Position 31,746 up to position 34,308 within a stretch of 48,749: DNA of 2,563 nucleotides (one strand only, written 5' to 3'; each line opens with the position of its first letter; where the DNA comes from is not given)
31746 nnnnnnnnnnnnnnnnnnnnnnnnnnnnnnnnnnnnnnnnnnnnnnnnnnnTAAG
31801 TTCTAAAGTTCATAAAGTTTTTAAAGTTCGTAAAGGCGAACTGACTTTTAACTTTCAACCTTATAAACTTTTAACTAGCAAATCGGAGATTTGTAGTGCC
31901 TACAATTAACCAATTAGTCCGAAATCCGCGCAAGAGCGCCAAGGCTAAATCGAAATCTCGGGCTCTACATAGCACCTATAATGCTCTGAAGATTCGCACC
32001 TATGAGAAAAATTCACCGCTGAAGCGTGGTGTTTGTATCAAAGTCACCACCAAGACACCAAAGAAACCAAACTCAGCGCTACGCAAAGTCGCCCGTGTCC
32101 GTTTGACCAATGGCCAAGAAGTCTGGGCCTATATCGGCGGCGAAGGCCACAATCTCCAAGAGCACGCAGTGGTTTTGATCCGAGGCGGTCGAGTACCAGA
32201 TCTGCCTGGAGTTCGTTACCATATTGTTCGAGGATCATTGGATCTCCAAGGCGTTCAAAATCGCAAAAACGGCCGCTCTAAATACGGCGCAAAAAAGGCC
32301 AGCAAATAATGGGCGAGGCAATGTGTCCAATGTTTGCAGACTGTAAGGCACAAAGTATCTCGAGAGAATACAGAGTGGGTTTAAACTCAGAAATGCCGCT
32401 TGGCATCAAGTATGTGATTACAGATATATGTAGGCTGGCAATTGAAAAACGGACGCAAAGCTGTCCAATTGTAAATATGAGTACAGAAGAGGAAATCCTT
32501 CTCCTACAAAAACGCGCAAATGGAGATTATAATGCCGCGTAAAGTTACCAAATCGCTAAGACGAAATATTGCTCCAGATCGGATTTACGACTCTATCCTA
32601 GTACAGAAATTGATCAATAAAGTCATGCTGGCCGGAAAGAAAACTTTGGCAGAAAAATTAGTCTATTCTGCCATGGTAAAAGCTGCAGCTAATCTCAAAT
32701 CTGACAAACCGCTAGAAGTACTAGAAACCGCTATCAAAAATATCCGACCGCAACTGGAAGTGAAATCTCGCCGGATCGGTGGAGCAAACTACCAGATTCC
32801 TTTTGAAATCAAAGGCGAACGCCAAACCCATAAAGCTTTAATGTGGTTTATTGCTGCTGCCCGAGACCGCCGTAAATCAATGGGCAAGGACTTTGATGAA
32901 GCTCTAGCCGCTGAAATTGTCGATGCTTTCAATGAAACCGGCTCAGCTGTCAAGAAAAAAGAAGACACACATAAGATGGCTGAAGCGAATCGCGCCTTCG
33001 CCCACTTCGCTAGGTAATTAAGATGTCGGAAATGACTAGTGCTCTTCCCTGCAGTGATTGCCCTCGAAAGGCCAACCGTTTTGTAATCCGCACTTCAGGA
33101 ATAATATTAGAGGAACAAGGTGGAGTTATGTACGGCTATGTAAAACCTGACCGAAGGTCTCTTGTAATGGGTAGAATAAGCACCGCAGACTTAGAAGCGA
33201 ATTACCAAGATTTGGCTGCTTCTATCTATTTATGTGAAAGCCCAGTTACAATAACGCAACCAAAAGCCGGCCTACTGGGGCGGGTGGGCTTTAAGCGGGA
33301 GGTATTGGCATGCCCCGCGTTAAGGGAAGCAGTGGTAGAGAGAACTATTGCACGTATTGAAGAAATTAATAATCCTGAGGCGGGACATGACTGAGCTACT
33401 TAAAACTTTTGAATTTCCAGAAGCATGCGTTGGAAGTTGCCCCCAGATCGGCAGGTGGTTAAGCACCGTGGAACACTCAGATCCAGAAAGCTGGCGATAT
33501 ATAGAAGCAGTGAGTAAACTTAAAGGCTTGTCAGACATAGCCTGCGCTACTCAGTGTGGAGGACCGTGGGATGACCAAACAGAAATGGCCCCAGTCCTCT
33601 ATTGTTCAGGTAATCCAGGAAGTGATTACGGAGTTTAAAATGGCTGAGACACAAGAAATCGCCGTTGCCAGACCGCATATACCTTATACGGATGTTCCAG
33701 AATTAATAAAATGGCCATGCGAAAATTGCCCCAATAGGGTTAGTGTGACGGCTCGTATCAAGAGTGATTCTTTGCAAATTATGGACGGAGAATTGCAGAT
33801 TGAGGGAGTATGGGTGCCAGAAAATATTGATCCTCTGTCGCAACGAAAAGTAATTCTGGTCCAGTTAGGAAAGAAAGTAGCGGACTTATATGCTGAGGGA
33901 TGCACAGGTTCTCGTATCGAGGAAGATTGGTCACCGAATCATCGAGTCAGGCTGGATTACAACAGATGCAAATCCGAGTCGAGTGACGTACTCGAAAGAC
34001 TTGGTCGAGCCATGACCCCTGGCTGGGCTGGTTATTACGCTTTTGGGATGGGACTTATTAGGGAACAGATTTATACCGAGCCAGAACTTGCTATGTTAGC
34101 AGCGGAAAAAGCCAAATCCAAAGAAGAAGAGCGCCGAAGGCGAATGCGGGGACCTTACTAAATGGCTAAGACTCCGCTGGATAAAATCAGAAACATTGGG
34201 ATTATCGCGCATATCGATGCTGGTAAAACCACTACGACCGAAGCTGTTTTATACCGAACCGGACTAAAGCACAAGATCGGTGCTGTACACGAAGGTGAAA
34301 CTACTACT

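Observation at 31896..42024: Core translation operon (rpsL-rpsG-fusA-tuf-rpsJ-rplC) is interrupted at every junction by same-strand orphan ORFs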

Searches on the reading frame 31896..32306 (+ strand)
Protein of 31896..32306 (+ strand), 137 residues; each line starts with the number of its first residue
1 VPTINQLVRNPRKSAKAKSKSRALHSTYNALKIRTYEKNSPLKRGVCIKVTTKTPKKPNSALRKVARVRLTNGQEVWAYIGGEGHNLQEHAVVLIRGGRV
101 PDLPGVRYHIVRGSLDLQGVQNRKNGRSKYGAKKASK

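Call 49: find_encoding_contigs(protein=window:31896-32306:+, flank=10000, max_places=10)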
Protein seq(137 aa) (137 aa): 1 contig read that carries it; 1 place shown.
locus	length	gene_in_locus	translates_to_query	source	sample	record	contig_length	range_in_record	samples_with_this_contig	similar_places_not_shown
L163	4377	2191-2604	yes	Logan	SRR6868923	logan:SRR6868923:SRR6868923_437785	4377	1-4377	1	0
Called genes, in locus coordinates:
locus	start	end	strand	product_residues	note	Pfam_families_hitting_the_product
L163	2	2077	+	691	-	?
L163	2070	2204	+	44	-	-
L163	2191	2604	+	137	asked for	PF00164:Ribosom_S12_S23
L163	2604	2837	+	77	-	-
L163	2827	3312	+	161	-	PF00177:Ribosomal_S7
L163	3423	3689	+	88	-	-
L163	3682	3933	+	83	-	-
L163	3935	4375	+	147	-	?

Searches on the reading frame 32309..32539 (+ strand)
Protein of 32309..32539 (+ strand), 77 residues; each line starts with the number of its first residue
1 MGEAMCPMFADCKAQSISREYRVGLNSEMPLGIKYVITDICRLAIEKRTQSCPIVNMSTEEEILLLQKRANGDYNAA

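Call 6: search_protein_families(library=pfam, max_evalue=1, proteins=[window:32309-32539:+])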
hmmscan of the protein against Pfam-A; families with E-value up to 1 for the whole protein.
window:32309-32539:+ (77 aa): 0 families

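Call 33: search_protein_families(library=phrogs, max_evalue=0.01, proteins=[window:32309-32539:+])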
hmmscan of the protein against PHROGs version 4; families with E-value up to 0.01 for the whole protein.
window:32309-32539:+ (77 aa): 0 families

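Call 55: search_protein_families(library=padloc, max_evalue=0.01, proteins=[window:32309-32539:+])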
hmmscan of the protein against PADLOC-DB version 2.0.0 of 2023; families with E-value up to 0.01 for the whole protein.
window:32309-32539:+ (77 aa): 0 families

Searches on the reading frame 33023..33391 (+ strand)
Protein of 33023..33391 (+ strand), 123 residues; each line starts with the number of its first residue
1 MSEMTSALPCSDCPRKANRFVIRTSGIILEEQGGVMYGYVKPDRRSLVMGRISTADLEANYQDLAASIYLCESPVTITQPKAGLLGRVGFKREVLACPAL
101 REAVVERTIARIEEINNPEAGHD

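Call 6: search_protein_families(library=pfam, max_evalue=1, proteins=[window:33023-33391:+])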
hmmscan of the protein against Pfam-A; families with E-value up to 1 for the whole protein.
window:33023-33391:+ (123 aa): 1 family
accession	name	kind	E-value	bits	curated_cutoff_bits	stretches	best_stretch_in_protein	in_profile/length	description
PF06416.18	T3SS_NleG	-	0.13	12.6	25.3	1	43-87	13-57/113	Effector protein NleG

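Call 33: search_protein_families(library=phrogs, max_evalue=0.01, proteins=[window:33023-33391:+])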
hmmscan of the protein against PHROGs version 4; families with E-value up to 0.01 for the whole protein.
window:33023-33391:+ (123 aa): 0 families

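Call 55: search_protein_families(library=padloc, max_evalue=0.01, proteins=[window:33023-33391:+])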
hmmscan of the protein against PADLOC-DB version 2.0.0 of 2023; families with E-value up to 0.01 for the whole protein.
window:33023-33391:+ (123 aa): 0 families

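Call 74: find_related_loci(query=window:33023-33391:+, collection=viral_contigs, flank=3000)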
Query window:33023-33391:+ (123 aa) in viral_contigs; peptide patterns used: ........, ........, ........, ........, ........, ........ (x = any residue, [..] = any of these).
12 stretches matched a pattern, but none encodes a relative of the query by tblastn (E <= 1e-3).

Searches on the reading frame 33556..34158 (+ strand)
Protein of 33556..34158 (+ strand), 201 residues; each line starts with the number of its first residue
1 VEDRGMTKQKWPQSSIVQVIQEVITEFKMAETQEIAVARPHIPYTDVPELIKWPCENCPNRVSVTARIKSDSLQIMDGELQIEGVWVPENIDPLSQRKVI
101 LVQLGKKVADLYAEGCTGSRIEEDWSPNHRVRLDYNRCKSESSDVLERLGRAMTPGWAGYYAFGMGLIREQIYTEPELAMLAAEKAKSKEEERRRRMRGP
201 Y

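Call 6: search_protein_families(library=pfam, max_evalue=1, proteins=[window:33556-34158:+])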
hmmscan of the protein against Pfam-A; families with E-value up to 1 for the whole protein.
window:33556-34158:+ (201 aa): 0 families

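Call 33: search_protein_families(library=phrogs, max_evalue=0.01, proteins=[window:33556-34158:+])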
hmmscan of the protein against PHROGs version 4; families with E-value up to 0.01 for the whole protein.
window:33556-34158:+ (201 aa): 0 families

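Call 45: search_protein_representatives(protein=window:33640-34158:+)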
Query: 173 residues. Proteins with E-value up to 0.001 (for the whole library): 2; up to 1e-10: 1; up to 1e-30: 1. The best 2 are listed.
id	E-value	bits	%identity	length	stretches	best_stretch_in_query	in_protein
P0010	2.7e-43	164.0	49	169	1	8-168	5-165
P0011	5.8e-04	36.0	46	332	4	110-135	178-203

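Call 46: find_encoding_contigs(protein=P0010, flank=10000, max_places=6)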
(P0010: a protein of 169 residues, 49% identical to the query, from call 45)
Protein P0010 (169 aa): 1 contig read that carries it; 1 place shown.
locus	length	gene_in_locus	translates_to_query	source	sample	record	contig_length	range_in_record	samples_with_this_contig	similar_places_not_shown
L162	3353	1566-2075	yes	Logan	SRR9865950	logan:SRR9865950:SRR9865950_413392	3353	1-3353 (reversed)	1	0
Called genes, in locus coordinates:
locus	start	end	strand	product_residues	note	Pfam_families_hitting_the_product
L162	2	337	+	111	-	?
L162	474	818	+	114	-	PF00164:Ribosom_S12_S23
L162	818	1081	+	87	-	-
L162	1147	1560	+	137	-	PF00177:Ribosomal_S7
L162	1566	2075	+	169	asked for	-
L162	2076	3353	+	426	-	?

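Call 55: search_protein_families(library=padloc, max_evalue=0.01, proteins=[window:33640-34158:+])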
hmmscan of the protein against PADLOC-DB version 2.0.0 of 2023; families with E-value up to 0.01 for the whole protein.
window:33640-34158:+ (173 aa): 0 families

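Call 56: search_protein_families(library=ncbifam, max_evalue=0.01, proteins=[window:33640-34158:+])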
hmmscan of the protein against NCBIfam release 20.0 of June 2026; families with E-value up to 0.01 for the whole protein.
window:33640-34158:+ (173 aa): 0 families

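Call 62: predict_structure(alignment_id=A2)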
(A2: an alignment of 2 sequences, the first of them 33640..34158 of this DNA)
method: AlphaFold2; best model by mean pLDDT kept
length: 173 residues; sequences in the alignment: 2
mean_pLDDT: 47.0   pTM: 0.36
mean pLDDT of the five models: 47.0, 45.6, 39.9, 39.9, 38.2
residues with pLDDT >= 90: 0; 70-90: 0; 50-70: 72; < 50: 101
segments of 3 or more residues with pLDDT < 50: 1-20, 22-24, 52-60, 90-152
pLDDT, mean of each block of 10 residues (from residue 1): 35 43 51 62 58 46 53 59 56 36 37 38 37 34 42 50 61 49
secondary structure, 60 per line:
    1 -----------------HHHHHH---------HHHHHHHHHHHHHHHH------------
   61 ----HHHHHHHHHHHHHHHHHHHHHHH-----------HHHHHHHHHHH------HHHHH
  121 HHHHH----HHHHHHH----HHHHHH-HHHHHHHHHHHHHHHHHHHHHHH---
elements in order: H18-23 H33-48 H65-87 H99-109 H116-125 H130-136 H141-146 H148-170

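Call 77: search_solved_structures(query=A2, max_evalue=1)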
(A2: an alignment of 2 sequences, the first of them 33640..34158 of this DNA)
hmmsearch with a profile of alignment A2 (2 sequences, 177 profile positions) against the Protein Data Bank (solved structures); distinct sequences matched with E-value up to 1: 0.
